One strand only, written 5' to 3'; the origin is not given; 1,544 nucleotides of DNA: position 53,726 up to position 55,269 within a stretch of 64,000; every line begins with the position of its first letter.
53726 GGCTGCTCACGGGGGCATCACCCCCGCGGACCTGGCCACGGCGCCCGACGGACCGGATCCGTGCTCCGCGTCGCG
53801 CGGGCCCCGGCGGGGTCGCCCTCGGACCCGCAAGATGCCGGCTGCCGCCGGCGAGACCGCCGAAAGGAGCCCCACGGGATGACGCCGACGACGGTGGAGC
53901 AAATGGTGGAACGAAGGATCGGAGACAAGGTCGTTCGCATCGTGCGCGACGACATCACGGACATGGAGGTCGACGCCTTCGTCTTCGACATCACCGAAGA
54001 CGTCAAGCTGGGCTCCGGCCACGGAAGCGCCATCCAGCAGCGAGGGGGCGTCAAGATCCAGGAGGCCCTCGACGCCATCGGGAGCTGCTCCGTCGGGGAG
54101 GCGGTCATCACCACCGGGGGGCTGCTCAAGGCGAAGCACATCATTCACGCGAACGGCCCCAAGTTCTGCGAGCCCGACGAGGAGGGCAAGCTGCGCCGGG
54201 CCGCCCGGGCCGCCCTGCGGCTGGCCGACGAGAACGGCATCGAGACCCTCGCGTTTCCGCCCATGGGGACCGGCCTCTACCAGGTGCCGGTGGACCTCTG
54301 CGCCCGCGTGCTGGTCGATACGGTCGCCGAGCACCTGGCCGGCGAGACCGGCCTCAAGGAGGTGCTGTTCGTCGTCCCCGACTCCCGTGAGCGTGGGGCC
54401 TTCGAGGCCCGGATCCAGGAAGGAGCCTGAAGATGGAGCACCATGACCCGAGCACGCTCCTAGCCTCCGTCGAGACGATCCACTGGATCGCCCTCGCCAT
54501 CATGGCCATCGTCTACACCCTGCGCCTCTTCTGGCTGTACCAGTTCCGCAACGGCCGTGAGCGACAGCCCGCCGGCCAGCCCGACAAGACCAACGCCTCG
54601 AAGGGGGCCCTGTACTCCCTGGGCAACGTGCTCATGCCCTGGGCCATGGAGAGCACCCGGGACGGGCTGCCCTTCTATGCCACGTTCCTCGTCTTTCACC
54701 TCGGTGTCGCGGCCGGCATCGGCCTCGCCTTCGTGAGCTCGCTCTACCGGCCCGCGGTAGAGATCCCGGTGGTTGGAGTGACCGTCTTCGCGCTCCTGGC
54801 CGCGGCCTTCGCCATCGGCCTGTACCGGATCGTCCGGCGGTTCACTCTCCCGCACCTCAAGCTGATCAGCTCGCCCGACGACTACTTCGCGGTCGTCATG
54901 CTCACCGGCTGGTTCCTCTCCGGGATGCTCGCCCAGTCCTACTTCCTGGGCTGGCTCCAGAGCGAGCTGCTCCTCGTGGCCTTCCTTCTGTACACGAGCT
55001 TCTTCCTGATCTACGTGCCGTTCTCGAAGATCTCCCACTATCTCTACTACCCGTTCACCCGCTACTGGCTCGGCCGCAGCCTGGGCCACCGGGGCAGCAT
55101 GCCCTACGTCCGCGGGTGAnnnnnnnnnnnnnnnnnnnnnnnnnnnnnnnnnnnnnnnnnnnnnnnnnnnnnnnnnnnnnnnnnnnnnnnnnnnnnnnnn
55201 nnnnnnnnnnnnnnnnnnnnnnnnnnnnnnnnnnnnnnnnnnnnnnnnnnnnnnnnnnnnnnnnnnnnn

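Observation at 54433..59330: Quinone/thiol redox module wired to a two-component system: NarI-like cytochrome b plus HdrD-like Fe-S/CCG protein carrying a C-terminal receiver domain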

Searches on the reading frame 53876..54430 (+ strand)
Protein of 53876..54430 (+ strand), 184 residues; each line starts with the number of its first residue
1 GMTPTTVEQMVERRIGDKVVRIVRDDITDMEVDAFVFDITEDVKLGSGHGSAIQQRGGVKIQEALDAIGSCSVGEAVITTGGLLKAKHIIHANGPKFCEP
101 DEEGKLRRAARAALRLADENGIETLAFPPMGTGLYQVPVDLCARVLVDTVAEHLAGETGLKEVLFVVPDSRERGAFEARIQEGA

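Call 3: search_protein_families(library=pfam, proteins=[window:53876-54430:+], max_evalue=0.01)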
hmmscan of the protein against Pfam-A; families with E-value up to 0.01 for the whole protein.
window:53876-54430:+ (184 aa): 1 family
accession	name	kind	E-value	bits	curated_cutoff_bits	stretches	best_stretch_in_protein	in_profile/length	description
PF01661.27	Macro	-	1.2e-26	93.4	22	1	43-145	8-117/118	Macro domain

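Call 22: search_solved_structures(query=window:53876-54427:+, max_evalue=0.001, show_alignments=2)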
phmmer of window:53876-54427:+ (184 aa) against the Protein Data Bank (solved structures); distinct sequences matched with E-value up to 0.001: 61 (the best 60 are shown).
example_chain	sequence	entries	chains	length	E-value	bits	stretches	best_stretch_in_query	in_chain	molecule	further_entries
2dx6_A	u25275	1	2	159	1.2e-23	87.2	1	20-151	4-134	Hypothetical protein TTHA0132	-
3vfq_A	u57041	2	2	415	1.4e-21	80.5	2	19-166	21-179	Poly [ADP-ribose] polymerase 14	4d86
9qyd_A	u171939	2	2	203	3.2e-21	79.4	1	21-178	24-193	Protein mono-ADP-ribosyltransferase PARP9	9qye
4etj_A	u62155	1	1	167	6.2e-19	71.9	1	20-151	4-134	Serine hydrolase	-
4ess_A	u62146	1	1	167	6.3e-19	71.9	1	20-151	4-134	OR187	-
3v45_A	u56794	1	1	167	6.4e-19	71.9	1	20-151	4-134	Serine hydrolase OSH55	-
4etk_A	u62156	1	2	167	1.1e-18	71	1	20-150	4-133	De novo designed serine hydrolase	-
4k0c_A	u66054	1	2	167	1.3e-18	70.8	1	20-151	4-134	designed serine hydrolase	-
4gvv_A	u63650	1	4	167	1.5e-18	70.7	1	20-150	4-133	De novo design serine hydrolase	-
4jgk_A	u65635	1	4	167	1.6e-18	70.6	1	20-151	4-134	evolved variant of a designed serine hydrolase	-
4j4z_A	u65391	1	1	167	3.3e-18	69.5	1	20-150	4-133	Designed serine hydrolase variant OSH55.4_H1.2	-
4jvv_A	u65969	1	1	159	5e-18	68.9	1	20-150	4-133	evolved variant of the computationally designed serine hydrolase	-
4jca_A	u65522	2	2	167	5.9e-18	68.7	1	20-150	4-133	serine hydrolase | Evolved variant of computationally designed serine hydrolase OSH55.4_H1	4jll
4kyb_A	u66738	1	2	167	1e-17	67.9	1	20-150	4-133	Designed Protein OR342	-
5cb5_R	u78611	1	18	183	1.4e-16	64.2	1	20-178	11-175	O-acetyl-ADP-ribose deacetylase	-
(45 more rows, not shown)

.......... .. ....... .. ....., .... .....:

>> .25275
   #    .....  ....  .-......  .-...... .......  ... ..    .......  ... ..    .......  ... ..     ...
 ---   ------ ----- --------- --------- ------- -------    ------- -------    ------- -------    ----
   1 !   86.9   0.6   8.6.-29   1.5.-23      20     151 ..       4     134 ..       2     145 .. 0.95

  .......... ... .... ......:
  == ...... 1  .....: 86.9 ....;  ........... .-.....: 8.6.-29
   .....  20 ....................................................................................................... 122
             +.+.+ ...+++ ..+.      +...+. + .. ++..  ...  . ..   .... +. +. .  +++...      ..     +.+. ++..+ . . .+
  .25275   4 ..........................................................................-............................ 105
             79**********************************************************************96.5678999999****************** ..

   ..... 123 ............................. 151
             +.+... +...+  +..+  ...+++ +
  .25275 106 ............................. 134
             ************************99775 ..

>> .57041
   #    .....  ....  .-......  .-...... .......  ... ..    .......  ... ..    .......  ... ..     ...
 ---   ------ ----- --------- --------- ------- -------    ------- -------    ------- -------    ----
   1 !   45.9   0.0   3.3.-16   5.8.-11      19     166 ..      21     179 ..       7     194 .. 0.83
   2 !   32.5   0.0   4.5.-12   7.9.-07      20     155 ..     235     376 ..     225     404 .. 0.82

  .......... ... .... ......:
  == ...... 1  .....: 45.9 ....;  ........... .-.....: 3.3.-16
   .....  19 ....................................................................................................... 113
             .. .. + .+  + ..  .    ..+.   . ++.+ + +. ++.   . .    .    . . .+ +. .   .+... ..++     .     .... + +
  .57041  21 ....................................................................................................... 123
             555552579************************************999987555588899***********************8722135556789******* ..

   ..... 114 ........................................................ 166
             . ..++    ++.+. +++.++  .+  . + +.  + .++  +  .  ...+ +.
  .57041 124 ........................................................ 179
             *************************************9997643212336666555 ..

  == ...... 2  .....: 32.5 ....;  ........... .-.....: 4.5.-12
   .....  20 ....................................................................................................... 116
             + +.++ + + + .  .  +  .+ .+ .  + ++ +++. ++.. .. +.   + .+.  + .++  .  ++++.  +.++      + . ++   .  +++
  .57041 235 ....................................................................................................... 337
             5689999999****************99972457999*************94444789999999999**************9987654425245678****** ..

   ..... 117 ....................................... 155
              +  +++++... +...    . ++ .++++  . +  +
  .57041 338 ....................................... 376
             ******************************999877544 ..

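Call 23: search_protein_families(library=ncbifam, proteins=[window:53876-54430:+], max_evalue=0.001)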
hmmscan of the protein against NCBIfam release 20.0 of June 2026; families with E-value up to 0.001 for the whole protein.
window:53876-54430:+ (184 aa): 11 families
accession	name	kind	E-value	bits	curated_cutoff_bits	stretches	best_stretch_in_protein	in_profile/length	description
NF001664.0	PRK00431.1-6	equivalog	8.7e-32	109.9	200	1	19-182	3-171/173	O-acetyl-ADP-ribose deacetylase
NF001663.0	PRK00431.1-4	equivalog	5.8e-30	104.5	285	1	20-171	9-166/180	ADP-ribose-binding protein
NF001667.0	PRK00431.2-3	equivalog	3.9e-27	95.1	252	1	15-168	5-161/182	ADP-ribose-binding protein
NF001668.0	PRK00431.2-4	equivalog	2e-25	89.4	278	1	20-177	51-209/220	ADP-ribose-binding protein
NF001660.0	PRK00431.1-1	equivalog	4.7e-24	84.9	271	1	20-172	5-163/177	O-acetyl-ADP-ribose deacetylase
NF001666.0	PRK00431.2-2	equivalog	3.4e-22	79.1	246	1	20-165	3-147/164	ADP-ribose-binding protein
NF001665.0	PRK00431.2-1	equivalog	1e-21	77.3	315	1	19-154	9-147/177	ADP-ribose-binding protein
NF009880.0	PRK13341.1-1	equivalog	1.8e-19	69.5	891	1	13-173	422-590/599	AAA family ATPase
NF003163.0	PRK04143.1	equivalog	2.4e-15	56.7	272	1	6-181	73-261/265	protein-ADP-ribose hydrolase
NF001661.0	PRK00431.1-2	equivalog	6.8e-15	55.4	291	1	21-164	4-155/179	O-acetyl-ADP-ribose deacetylase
NF001662.0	PRK00431.1-3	equivalog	1.6e-12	47.6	215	1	20-172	5-173/185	[protein ADP-ribosylglutamate] hydrolase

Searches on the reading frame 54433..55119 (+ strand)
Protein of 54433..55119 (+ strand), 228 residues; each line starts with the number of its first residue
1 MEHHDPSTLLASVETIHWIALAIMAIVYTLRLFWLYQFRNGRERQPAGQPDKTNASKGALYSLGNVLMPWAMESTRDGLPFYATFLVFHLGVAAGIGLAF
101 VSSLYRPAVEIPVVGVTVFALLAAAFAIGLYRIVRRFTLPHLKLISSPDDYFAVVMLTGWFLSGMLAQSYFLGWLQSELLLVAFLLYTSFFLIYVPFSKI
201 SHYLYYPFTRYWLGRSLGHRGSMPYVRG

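Call 3: search_protein_families(library=pfam, proteins=[window:54433-55119:+], max_evalue=0.01)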
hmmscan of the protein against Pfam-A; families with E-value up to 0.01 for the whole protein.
window:54433-55119:+ (228 aa): 0 families

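Call 6: search_protein_families(library=ncbifam, proteins=[window:54433-55119:+], max_evalue=1)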
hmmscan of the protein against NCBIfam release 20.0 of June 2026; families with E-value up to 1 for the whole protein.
window:54433-55119:+ (228 aa): 6 families
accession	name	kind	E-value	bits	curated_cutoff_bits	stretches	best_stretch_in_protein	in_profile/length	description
NF045716.1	sulf_resp_HmcE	equivalog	1.5e-16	60.8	275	1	16-218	9-212/226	sulfate respiration complex protein HmcE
NF045723.1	memb_anch_TmcC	equivalog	2.3e-15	56.7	240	1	16-218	11-210/218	TmcC family electron transfer complex membrane anchor subunit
NF038037.1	cytob_DsrM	equivalog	0.00022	20.5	300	1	109-168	158-213/320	sulfate reduction electron transfer complex DsrMKJOP subunit DsrM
NF038018.1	qmoC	equivalog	0.0031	17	300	1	120-205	264-353/360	quinone-interacting membrane-bound oxidoreductase complex subunit QmoC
NF033207.2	midcut_by_XrtH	subfamily_domain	0.046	13.8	45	1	86-137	12-63/175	midcut-by-XrtH protein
NF047981.1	RC1041_fam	subfamily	0.76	9.5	90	0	180-195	31-46/57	RC1041 family protein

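Call 18: search_solved_structures(query=window:54433-55116:+, max_evalue=10, show_alignments=2)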
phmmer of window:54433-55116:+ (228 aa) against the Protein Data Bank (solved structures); distinct sequences matched with E-value up to 10: 0.

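Call 25: find_homologous_proteins(query=window:54433-55116:+, max_evalue=0.001)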
Query window:54433-55116:+ (228 aa): 3388 proteins with E <= 0.001 among 8000 candidates; the best 120 are listed.
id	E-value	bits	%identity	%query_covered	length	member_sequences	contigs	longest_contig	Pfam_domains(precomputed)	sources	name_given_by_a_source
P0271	9.3e-147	505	100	100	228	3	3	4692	-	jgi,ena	jgi:nitrate reductase gamma subunit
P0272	6.8e-136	469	91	100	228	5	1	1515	-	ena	-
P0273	1.9e-134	464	90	100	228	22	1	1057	-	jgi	-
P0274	2.0e-132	458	89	100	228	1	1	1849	-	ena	-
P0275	2.7e-131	454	89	100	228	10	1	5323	-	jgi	jgi:hypothetical protein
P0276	1.5e-130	452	88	100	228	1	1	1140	-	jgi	-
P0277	6.4e-128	443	84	100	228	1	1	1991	-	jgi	jgi:nitrate reductase gamma subunit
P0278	1.4e-127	442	87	100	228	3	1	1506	-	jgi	-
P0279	2.7e-126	438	85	100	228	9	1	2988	-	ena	-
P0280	6.5e-126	436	84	100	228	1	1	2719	-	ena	-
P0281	9.7e-125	433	83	100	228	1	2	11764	-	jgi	-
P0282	6.9e-124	430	86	100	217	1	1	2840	-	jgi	jgi:nitrate reductase gamma subunit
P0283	9.9e-123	426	83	100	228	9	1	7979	-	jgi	-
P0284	4.7e-121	421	82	100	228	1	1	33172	-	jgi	jgi:nitrate reductase gamma subunit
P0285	9.6e-121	420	82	100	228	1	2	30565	-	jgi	jgi:nitrate reductase gamma subunit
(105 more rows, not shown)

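Call 38: predict_structure(alignment_id=A1)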
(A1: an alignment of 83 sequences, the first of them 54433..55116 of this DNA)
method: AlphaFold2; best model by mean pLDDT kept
length: 228 residues; sequences in the alignment: 83
mean_pLDDT: 85.6   pTM: 0.78
mean pLDDT of the five models: 85.6, 85.2, 84.5, 83.5, 80.3
residues with pLDDT >= 90: 118; 70-90: 78; 50-70: 26; < 50: 6
segments of 3 or more residues with pLDDT < 50: 1-3
pLDDT, mean of each block of 10 residues (from residue 1): 68 97 94 75 64 84 76 65 91 97 95 98 98 91 84 94 98 94 97 87 77 81 59
secondary structure, 60 per line:
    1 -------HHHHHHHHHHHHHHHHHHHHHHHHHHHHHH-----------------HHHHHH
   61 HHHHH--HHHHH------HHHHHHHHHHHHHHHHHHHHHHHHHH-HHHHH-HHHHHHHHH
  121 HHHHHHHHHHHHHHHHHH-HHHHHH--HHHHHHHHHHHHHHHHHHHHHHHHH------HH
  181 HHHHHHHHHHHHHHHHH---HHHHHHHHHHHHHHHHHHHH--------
elements in order: H8-37 H55-65 H68-72 H79-104 H106-110 H112-138 H140-145 H148-172 H179-197 H201-220

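Call 42: fold_search(model_id=the predicted structure, library=pdb)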
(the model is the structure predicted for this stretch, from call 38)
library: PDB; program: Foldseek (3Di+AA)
matches with E <= 10: 446; with E <= 0.001: 0
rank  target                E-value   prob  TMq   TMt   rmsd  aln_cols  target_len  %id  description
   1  3ir6_C                1.5e-02  1.00  0.44  0.44   9.9       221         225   17  Crystal structure of NarGHI mutant NarG-H49S (released 2010-01-05)
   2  3ir5_C                1.8e-02  1.00  0.49  0.50   7.8       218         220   14  Crystal structure of NarGHI mutant NarG-H49C (released 2010-01-05)
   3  3egw_C                1.9e-02  0.99  0.36  0.36  14.3       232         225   14  The crystal structure of the NarGHI mutant NarH - C16A (released 2010-03-02)
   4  1q16_C                2.8e-02  0.99  0.37  0.38  14.2       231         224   14  Crystal structure of Nitrate Reductase A, NarGHI, from Escherichia coli (released 2003-10-07)
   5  1y4z_C                2.9e-02  1.00  0.44  0.46  10.1       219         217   16  The crystal structure of Nitrate Reductase A, NarGHI, in complex with the Q-site inhibitor pentachlorophenol (released 2005-03-08)
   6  1y5i_C                2.9e-02  1.00  0.41  0.43  10.6       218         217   16  The crystal structure of the NarGHI mutant NarI-K86A (released 2005-03-08)
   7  1y5l_C                3.5e-02  1.00  0.40  0.43  10.9       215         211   15  The crystal structure of the NarGHI mutant NarI-H66Y (released 2005-03-08)
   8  1siw_C                3.7e-02  0.99  0.38  0.39  11.3       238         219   15  Crystal structure of the apomolybdo-NarGHI (released 2004-06-08)
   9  2ybb_N                1.9e-01  0.25  0.20  0.19  20.4       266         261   11  Fitted model for bovine mitochondrial supercomplex I1III2IV1 by single particle cryo-EM (EMD-1876) (released 2011-10-19)
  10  1occ_C                2.0e-01  0.25  0.20  0.19  20.4       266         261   11  STRUCTURE OF BOVINE HEART CYTOCHROME C OXIDASE AT THE FULLY OXIDIZED STATE (released 1996-12-07)
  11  9qef_J                2.3e-01  0.60  0.26  0.30  11.0       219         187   13  Respiratory supercomplex from Mycobacterium smegmatis with decylubiquinone (released 2026-01-21)
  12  5sv0_J                2.8e-01  0.18  0.18  0.18  22.3       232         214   15  Structure of the ExbB/ExbD complex from E. coli at pH 7.0 (released 2016-09-28)
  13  9ddo_A                2.8e-01  0.18  0.16  0.16  25.6       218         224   13  E. coli TonB-ExbBD TonB bound to ExbB chain C (released 2025-07-09)
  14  4bne_B                3.5e-01  0.38  0.25  0.20  29.3       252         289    9  Pacsin2 Interacts with Membranes and Actin-Filaments (released 2014-05-14)
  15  5j4z_BC               3.7e-01  0.20  0.22  0.20  20.1       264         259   13  Architecture of tight respirasome (released 2016-09-21)
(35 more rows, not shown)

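Call 62: search_solved_structures(query=A1, max_evalue=10, show_alignments=4)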
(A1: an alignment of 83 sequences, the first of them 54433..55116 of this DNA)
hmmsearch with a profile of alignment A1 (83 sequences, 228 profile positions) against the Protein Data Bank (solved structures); distinct sequences matched with E-value up to 10: 0.
